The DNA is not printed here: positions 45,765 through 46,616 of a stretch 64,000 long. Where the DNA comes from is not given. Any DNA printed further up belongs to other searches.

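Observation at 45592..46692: IscA - Fe/Mn-SOD - IF-1 gene trio, part of a wider oxidative-stress/iron gene set (Dps 134-571, quinone oxidoreductase 49804-50802)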

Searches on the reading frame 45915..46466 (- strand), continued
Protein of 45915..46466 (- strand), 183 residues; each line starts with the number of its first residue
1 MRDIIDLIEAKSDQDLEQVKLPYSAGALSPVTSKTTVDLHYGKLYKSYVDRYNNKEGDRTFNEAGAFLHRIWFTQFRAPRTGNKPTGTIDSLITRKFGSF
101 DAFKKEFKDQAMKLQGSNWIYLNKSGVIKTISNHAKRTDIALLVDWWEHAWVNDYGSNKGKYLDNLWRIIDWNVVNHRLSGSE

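Call 31: find_homologous_proteins(query=window:45915-46466:-, max_evalue=1e-10)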
Query window:45915-46466:- (183 aa): 1439 proteins with E <= 1e-10 among 1455 candidates; the best 120 are listed.
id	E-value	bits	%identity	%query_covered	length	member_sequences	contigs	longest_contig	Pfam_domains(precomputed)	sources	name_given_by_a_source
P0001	2.0e-111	388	90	100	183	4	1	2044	PF00081.28,PF02777.24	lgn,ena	-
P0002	3.1e-109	381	88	100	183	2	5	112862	PF00081.28,PF02777.24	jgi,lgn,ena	jgi:Fe-Mn family superoxide dismutase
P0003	5.0e-106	370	84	100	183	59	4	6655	PF00081.28,PF02777.24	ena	-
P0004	1.5e-99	349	84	98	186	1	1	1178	PF00081.28,PF02777.24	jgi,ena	-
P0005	2.1e-95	335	76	100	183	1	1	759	PF00081.28,PF02777.24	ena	-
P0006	2.8e-94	332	77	100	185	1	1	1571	PF00081.28,PF02777.24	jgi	jgi:Fe-Mn family superoxide dismutase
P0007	3.5e-89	315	71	99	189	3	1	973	PF00081.28,PF02777.24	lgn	-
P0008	5.4e-86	305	68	100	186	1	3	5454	PF00081.28,PF02777.24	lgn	-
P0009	2.3e-84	299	65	100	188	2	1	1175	PF00081.28,PF02777.24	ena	-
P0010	6.5e-83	295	64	99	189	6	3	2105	PF00081.28,PF02777.24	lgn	-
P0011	5.4e-82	292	71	98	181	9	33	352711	PF00081.28,PF02777.24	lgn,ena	-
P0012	1.2e-81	291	70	98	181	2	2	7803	PF00081.28,PF02777.24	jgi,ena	jgi:Fe-Mn family superoxide dismutase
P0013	1.5e-81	290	71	98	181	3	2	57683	PF00081.28,PF02777.24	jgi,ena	jgi:Fe-Mn family superoxide dismutase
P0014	3.3e-81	289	69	98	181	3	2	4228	PF00081.28,PF02777.24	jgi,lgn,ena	jgi:Fe-Mn family superoxide dismutase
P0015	1.0e-80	288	71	98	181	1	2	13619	PF00081.28,PF02777.24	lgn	-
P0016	1.3e-80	287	72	98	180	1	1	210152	PF00081.28,PF02777.24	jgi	jgi:superoxide dismutase, Fe-Mn family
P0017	1.5e-80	287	71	98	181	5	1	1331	PF00081.28,PF02777.24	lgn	-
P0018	2.5e-80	286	68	98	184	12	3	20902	PF00081.28,PF02777.24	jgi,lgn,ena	jgi:Fe-Mn family superoxide dismutase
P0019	4.4e-80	286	63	99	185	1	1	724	PF00081.28,PF02777.24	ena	-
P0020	8.6e-80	285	68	98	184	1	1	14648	PF00081.28,PF02777.24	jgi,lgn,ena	-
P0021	8.7e-80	285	69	98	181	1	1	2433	PF00081.28,PF02777.24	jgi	jgi:Fe-Mn family superoxide dismutase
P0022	9.5e-80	284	66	98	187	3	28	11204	PF00081.28,PF02777.24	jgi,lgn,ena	-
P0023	1.4e-79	284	68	98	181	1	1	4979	PF00081.28,PF02777.24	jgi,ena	jgi:Fe-Mn family superoxide dismutase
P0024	2.2e-79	283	71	98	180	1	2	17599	PF00081.28,PF02777.24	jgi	-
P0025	5.2e-79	282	70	98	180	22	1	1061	PF00081.28,PF02777.24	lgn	-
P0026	5.3e-79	282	68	98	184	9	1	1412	PF00081.28,PF02777.24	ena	-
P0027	6.3e-79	282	66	98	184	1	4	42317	PF00081.28,PF02777.24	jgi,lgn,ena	jgi:Fe-Mn family superoxide dismutase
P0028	1.1e-78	281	69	98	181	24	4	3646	PF00081.28,PF02777.24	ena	-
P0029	1.1e-78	281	68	98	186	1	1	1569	PF00081.28,PF02777.24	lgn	-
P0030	1.4e-78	281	68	98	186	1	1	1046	PF00081.28,PF02777.24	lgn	-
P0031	1.5e-78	281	67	98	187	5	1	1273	PF00081.28,PF02777.24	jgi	jgi:Fe-Mn family superoxide dismutase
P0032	1.6e-78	280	69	98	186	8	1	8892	PF00081.28,PF02777.24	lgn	-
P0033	1.8e-78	280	69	98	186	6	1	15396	PF00081.28,PF02777.24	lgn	-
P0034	3.0e-78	280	68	98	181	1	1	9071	PF00081.28,PF02777.24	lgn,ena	-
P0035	4.5e-78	279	69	98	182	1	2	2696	PF00081.28,PF02777.24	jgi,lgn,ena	jgi:Fe-Mn family superoxide dismutase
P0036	9.7e-78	278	67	98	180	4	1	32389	PF00081.28,PF02777.24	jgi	jgi:Fe-Mn family superoxide dismutase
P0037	1.1e-77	278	68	98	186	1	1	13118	PF00081.28,PF02777.24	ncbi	-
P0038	1.3e-77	277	68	98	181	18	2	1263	PF00081.28,PF02777.24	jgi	jgi:Fe-Mn family superoxide dismutase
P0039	1.8e-77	277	68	98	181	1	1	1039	PF00081.28,PF02777.24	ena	-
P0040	2.2e-77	277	69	98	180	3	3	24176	PF00081.28,PF02777.24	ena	-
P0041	2.3e-77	277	70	98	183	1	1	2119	PF00081.28,PF02777.24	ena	-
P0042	2.7e-77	276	66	98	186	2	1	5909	PF00081.28,PF02777.24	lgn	-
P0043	4.3e-77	276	65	98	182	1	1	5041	PF00081.28,PF02777.24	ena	-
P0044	4.7e-77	276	68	98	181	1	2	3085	PF00081.28,PF02777.24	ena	-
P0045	5.0e-77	276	69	98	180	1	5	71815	PF00081.28,PF02777.24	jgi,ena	-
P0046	9.2e-77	275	65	98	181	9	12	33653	PF00081.28,PF02777.24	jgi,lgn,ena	jgi:superoxide dismutase, Fe-Mn family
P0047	1.0e-76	274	68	98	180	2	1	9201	PF00081.28,PF02777.24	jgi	jgi:superoxide dismutase, Fe-Mn family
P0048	1.1e-76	274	69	98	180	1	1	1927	PF00081.28,PF02777.24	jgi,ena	-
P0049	1.4e-76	274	65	98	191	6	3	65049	PF00081.28,PF02777.24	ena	-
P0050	1.5e-76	274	68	98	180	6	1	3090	PF00081.28,PF02777.24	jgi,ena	jgi:Fe-Mn family superoxide dismutase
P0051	1.8e-76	274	64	98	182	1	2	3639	PF00081.28,PF02777.24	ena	-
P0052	1.9e-76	274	69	98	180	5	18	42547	PF00081.28,PF02777.24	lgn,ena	-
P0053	2.3e-76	273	69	93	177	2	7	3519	PF00081.28,PF02777.24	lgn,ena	-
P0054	2.7e-76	273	68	92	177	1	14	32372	PF00081.28,PF02777.24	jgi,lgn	-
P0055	2.9e-76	273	68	98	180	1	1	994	PF00081.28,PF02777.24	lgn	-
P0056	2.9e-76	273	67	98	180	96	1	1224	PF00081.28,PF02777.24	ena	-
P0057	3.6e-76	273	69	98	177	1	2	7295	PF00081.28,PF02777.24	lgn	-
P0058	4.2e-76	273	68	100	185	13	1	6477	PF00081.28,PF02777.24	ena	-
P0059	4.8e-76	272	66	98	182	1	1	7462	PF00081.28,PF02777.24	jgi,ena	jgi:Fe-Mn family superoxide dismutase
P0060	5.2e-76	272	68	98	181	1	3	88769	PF00081.28,PF02777.24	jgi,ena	-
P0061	5.2e-76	272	68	98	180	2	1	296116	PF00081.28,PF02777.24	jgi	jgi:superoxide dismutase, Fe-Mn family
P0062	5.7e-76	272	65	98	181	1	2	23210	PF00081.28,PF02777.24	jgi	jgi:Fe-Mn family superoxide dismutase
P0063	6.0e-76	272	68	98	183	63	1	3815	PF00081.28,PF02777.24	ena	-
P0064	6.8e-76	272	64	98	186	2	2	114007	PF00081.28,PF02777.24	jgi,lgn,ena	jgi:Fe-Mn family superoxide dismutase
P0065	7.1e-76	272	65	98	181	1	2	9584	PF00081.28,PF02777.24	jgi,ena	jgi:Fe-Mn family superoxide dismutase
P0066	7.5e-76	272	68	96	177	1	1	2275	PF00081.28,PF02777.24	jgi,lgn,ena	jgi:Fe-Mn family superoxide dismutase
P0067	8.8e-76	271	65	98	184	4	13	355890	PF00081.28,PF02777.24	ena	-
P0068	9.1e-76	271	66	98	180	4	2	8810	PF00081.28,PF02777.24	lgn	-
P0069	1.0e-75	271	65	98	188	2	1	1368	PF00081.28,PF02777.24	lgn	-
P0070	1.2e-75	271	67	98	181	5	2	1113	PF00081.28,PF02777.24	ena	-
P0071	1.2e-75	271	66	98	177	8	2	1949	PF00081.28,PF02777.24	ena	-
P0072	1.3e-75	271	66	98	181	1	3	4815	PF00081.28,PF02777.24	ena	-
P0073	1.3e-75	271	68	98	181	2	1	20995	PF00081.28,PF02777.24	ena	-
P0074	1.5e-75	271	67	98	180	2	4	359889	PF00081.28,PF02777.24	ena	-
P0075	1.7e-75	271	68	98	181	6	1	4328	PF00081.28,PF02777.24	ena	-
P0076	1.8e-75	270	68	98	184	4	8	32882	PF00081.28,PF02777.24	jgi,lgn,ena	jgi:Fe-Mn family superoxide dismutase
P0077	2.4e-75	270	85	77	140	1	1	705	PF00081.28,PF02777.24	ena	-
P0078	4.0e-75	269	68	98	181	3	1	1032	PF00081.28,PF02777.24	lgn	-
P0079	4.4e-75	269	67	98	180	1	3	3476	PF00081.28,PF02777.24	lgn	-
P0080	5.6e-75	269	68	98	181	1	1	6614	PF00081.28,PF02777.24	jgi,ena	jgi:Fe-Mn family superoxide dismutase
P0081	5.7e-75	269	68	92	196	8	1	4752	PF00081.28,PF02777.24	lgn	-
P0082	6.0e-75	269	65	98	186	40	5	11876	PF00081.28,PF02777.24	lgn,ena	-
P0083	6.6e-75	269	67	98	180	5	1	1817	PF00081.28,PF02777.24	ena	-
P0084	6.7e-75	269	67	98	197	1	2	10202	PF00081.28,PF02777.24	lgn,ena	-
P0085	7.0e-75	269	66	98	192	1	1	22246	PF00081.28,PF02777.24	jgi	-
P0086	9.6e-75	268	68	98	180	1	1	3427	PF00081.28,PF02777.24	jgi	jgi:Fe-Mn family superoxide dismutase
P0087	1.1e-74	268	66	98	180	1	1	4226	PF00081.28,PF02777.24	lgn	-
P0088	1.2e-74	268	65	98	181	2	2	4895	PF00081.28,PF02777.24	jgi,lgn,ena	jgi:Fe-Mn family superoxide dismutase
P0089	1.3e-74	268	64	98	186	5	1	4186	PF00081.28,PF02777.24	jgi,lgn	jgi:Fe-Mn family superoxide dismutase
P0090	1.4e-74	268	65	98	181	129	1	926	PF00081.28,PF02777.24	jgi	jgi:superoxide dismutase, Fe-Mn family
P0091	1.6e-74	267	66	98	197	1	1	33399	PF00081.28,PF02777.24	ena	-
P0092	1.7e-74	267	64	98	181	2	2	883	PF00081.28,PF02777.24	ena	-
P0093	1.8e-74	267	66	98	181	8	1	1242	PF00081.28,PF02777.24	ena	-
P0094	1.8e-74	267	65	97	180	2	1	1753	PF00081.28,PF02777.24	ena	-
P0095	1.8e-74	267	64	98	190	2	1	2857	PF00081.28,PF02777.24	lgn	-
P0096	1.8e-74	267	67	98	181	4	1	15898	PF00081.28,PF02777.24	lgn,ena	-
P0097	1.9e-74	267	66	98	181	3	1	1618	PF00081.28,PF02777.24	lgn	-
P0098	2.2e-74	267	67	92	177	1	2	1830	PF00081.28,PF02777.24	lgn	-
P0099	3.2e-74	266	64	98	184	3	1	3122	PF00081.28,PF02777.24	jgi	jgi:Fe-Mn family superoxide dismutase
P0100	3.5e-74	266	68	92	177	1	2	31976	PF00081.28,PF02777.24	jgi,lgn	-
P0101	4.2e-74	266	64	98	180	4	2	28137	PF00081.28,PF02777.24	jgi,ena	jgi:Fe-Mn family superoxide dismutase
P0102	4.7e-74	266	63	98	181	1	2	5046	PF00081.28,PF02777.24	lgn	-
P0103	5.1e-74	266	66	100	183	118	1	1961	PF00081.28,PF02777.24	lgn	-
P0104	5.1e-74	266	66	98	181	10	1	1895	PF00081.28,PF02777.24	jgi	jgi:Fe-Mn family superoxide dismutase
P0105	5.3e-74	266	68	98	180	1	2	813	PF00081.28,PF02777.24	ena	-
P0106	5.8e-74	266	65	98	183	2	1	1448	PF00081.28,PF02777.24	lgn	-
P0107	6.0e-74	265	66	98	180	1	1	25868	PF00081.28,PF02777.24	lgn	-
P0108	6.1e-74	265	67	93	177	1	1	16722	PF00081.28,PF02777.24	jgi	jgi:Fe-Mn family superoxide dismutase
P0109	6.2e-74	265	64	98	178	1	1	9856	PF00081.28,PF02777.24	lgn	-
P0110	6.8e-74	265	65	98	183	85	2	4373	PF00081.28,PF02777.24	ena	-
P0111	7.2e-74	265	66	98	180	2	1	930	PF00081.28,PF02777.24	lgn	-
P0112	7.9e-74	265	64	98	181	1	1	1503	PF00081.28,PF02777.24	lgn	-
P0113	8.0e-74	265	65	98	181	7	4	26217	PF00081.28,PF02777.24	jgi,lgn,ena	jgi:Fe-Mn family superoxide dismutase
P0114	8.0e-74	265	65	98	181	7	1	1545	PF00081.28,PF02777.24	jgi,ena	-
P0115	8.6e-74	265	65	98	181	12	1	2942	PF00081.28,PF02777.24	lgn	-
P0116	8.9e-74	265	66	98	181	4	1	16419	PF00081.28,PF02777.24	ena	-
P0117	9.4e-74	265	66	97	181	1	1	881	PF00081.28,PF02777.24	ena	-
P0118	1.2e-73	265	66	98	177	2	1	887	PF00081.28,PF02777.24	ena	-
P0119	1.2e-73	265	66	98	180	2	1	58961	PF00081.28,PF02777.24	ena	-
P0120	1.3e-73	264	63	97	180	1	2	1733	PF00081.28,PF02777.24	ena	-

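Call 41: predict_structure(alignment_id=A1)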
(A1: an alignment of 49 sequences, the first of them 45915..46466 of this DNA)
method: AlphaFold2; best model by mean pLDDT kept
length: 183 residues; sequences in the alignment: 49
mean_pLDDT: 91.8   pTM: 0.85
mean pLDDT of the five models: 91.8, 91.3, 91.2, 90.9, 89.6
residues with pLDDT >= 90: 161; 70-90: 7; 50-70: 5; < 50: 10
segments of 3 or more residues with pLDDT < 50: 2-11
pLDDT, mean of each block of 10 residues (from residue 1): 43 81 94 96 97 95 96 96 97 98 98 94 98 92 96 95 98 95 64
secondary structure, 60 per line:
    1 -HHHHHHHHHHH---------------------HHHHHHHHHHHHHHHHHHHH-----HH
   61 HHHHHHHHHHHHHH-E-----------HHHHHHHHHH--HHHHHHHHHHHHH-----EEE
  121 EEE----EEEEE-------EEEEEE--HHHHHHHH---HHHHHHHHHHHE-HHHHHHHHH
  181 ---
elements in order: H2-12 H34-53 H59-74 H88-97 H100-112 E118-123 E128-132 E140-145 H148-155 H159-169 H172-180

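Call 46: fold_search(model_id=the predicted structure, library=pdb)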
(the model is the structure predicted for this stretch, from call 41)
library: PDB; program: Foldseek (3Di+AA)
matches with E <= 10: 465; with E <= 0.001: 260
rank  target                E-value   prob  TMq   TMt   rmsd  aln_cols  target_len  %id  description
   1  8avm_A                1.8e-14  1.00  0.81  0.77   2.6       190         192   34  Mutant of Superoxide Dismutase sodfm2 from Bacteroides fragilis (released 2023-04-19)
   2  1ues_A                2.5e-14  1.00  0.83  0.80   2.2       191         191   34  Crystal structure of Porphyromonas gingivalis SOD (released 2004-05-20)
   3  8avl_A                3.6e-14  1.00  0.82  0.78   2.5       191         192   34  Superoxide dismutase SodFM2 from Bacteroides fragilis (released 2023-04-19)
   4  9twc_A                4.3e-14  1.00  0.84  0.80   2.1       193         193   30  Legionella monocytogenes SodA wt (released 2026-03-11)
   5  1b06_A                5.1e-14  1.00  0.84  0.75   2.7       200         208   30  SUPEROXIDE DISMUTASE FROM SULFOLOBUS ACIDOCALDARIUS (released 1999-11-18)
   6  1qnn_A                5.7e-14  1.00  0.84  0.81   1.9       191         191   33  Cambialistic superoxide dismutase from Porphyromonas gingivalis (released 2000-06-21)
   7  3h1s_B                6.1e-14  1.00  0.84  0.80   2.1       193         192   28  Crystal structure of superoxide dismutase from Francisella tularensis subsp. tularensis SCHU S4 (released 2009-05-05)
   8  1ar4_A                8.6e-14  1.00  0.79  0.72   3.1       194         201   30  X-RAY STRUCTURE ANALYSIS OF THE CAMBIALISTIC SUPEROXIDE DISMUTASE FROM PROPIONIBACTERIUM SHERMANII ACTIVE WITH FE OR M (released 1997-11-12)
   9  2cw2_B                1.0e-13  1.00  0.85  0.80   2.4       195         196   28  Crystal structure of Superoxide dismutase from P. Marinus (released 2006-07-04)
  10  1isa_A                1.0e-13  1.00  0.82  0.79   2.4       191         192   34  STRUCTURE-FUNCTION IN E. COLI IRON SUPEROXIDE DISMUTASE: COMPARISONS WITH THE MANGANESE ENZYME FROM T. THERMOPHILUS (released 1994-09-30)
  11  1wb8_A                1.1e-13  1.00  0.84  0.75   3.0       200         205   29  Iron Superoxide Dismutase (FE-SOD) from the Hyperthermophile SULFOLOBUS SOLFATARICUS. 2.3 A Resolution Structure of Re (released 2004-11-08)
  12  4ffk                  1.1e-13  1.00  0.84  0.73   2.7       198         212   29  X-ray structure of iron superoxide dismutase from Acidilobus saccharovorans (released 2012-06-27)
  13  3ak1_A                1.2e-13  1.00  0.81  0.70   3.5       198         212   26  Superoxide dismutase from Aeropyrum pernix K1, apo-form (released 2011-02-02)
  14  1za5_A                1.3e-13  1.00  0.82  0.79   2.3       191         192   34  Q69H-FeSOD (released 2006-03-14)
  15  3ak1_B                1.3e-13  1.00  0.82  0.71   3.5       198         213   26  Superoxide dismutase from Aeropyrum pernix K1, apo-form (released 2011-02-02)
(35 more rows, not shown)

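Call 58: find_related_loci(query=A1, collection=genome_contigs, flank=5000)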
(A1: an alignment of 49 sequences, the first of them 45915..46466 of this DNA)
Query A1 (183 aa) in genome_contigs; peptide patterns used: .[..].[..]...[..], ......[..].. (x = any residue, [..] = any of these).
36 stretches matched a pattern; 25 encode a relative of the query (tblastn E <= 1e-3); 25 distinct loci.
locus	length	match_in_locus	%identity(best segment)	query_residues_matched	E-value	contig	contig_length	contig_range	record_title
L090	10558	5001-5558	51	1-179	8e-62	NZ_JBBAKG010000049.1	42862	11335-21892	MAG: Haliscomenobacter sp. isolate EUL_031 ctg49-EUL_031, whole genome shotgun sequence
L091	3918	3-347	58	69-183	2e-44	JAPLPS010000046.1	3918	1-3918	MAG: Polaromonas sp. isolate LacPavin_0920_WC12_MAG_62_10 LacPavin_0920_WC12_scaffold_629330, whole genome shotgun seque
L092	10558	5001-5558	32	20-179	2e-23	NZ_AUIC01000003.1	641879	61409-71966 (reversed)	Pseudoclavibacter soli DSM 23366 G557DRAFT_scaffold00002.2_C, whole genome shotgun sequence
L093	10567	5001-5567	33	21-183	3e-21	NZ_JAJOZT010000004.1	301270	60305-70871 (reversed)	Pseudoclavibacter sp. 13-3 Scaffold4, whole genome shotgun sequence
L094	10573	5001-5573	29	20-183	1e-20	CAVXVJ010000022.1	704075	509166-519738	MAG: uncultured Actinomycetota bacterium isolate MFD04850.bin.2.158 genome assembly, contig: contig_4395, whole genome s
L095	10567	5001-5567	32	21-183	2e-20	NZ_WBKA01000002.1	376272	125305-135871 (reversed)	Pseudoclavibacter caeni strain JCM 16921 Scaffold2, whole genome shotgun sequence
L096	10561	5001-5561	32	21-180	1e-20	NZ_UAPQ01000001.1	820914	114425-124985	Actinomyces bovis strain NCTC11535, whole genome shotgun sequence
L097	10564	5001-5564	31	20-180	3e-20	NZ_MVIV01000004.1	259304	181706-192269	Actinomyces gaoshouyii strain pika_113 Scaffold4, whole genome shotgun sequence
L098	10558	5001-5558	30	20-179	3e-20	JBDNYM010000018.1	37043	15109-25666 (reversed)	MAG: Pseudoclavibacter sp. isolate WK041_bin.2 NODE_238_length_37043_cov_20.599951, whole genome shotgun sequence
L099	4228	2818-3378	29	21-180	5e-20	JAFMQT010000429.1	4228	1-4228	MAG: Nocardia sp. isolate Bacteria.bin_16 NODE_15583_length_4228_cov_1.963234, whole genome shotgun sequence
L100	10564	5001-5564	31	20-180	7e-20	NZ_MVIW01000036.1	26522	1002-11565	Actinomyces denticolens strain DSM 20671 Scaffold36, whole genome shotgun sequence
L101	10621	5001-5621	27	1-182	6e-19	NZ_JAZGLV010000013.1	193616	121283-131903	Mycobacterium sp. 050134 contig00013, whole genome shotgun sequence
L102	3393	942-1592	27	2-182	1e-18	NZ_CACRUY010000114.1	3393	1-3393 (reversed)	Mycobacterium sp. Marseille-P9652, whole genome shotgun sequence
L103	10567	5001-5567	28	21-182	3e-18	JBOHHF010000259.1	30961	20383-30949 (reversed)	MAG: Pseudonocardiaceae bacterium isolate M3-B1_maxbin2.bin.31 k127_228771, whole genome shotgun sequence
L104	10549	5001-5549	28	28-182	7e-18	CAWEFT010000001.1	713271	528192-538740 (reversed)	MAG: uncultured Actinomycetota bacterium isolate MFD09603.bin.2.200 genome assembly, contig: contig_15865, whole genome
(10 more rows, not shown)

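Call 99: search_protein_representatives(alignment_id=A1)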
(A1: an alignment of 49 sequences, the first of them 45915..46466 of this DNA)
Query: 49 sequences, 182 profile positions. Proteins with E-value up to 0.001 (for the whole library): 6085; up to 1e-10: 2217; up to 1e-30: 67. The best 150 are listed.
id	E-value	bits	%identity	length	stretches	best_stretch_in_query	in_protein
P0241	7.6e-76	270.2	-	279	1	10-180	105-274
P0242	2.7e-75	268.4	-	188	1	1-181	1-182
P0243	6.1e-74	263.9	-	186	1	7-181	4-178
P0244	3.5e-72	258.2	-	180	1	1-182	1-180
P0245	5.1e-71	254.4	-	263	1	18-182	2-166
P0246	3.4e-67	242.0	-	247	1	18-182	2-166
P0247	1.7e-66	239.6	-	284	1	18-182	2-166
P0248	3.2e-65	235.5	-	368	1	22-182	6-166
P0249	5.4e-65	234.8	-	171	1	35-162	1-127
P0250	3.1e-61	222.5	-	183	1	10-182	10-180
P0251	4.0e-58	212.4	-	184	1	3-182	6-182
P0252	4.8e-57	208.9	-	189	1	1-182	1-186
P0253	4.6e-56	205.7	-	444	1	35-151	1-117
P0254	3.9e-55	202.6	-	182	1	2-182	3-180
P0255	4.5e-55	202.5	-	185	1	2-182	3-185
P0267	2.5e-44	167.4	-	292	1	14-181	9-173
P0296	7.2e-34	133.3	-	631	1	17-182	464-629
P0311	3.3e-30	121.4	-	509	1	8-116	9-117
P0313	8.5e-30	120.1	-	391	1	16-181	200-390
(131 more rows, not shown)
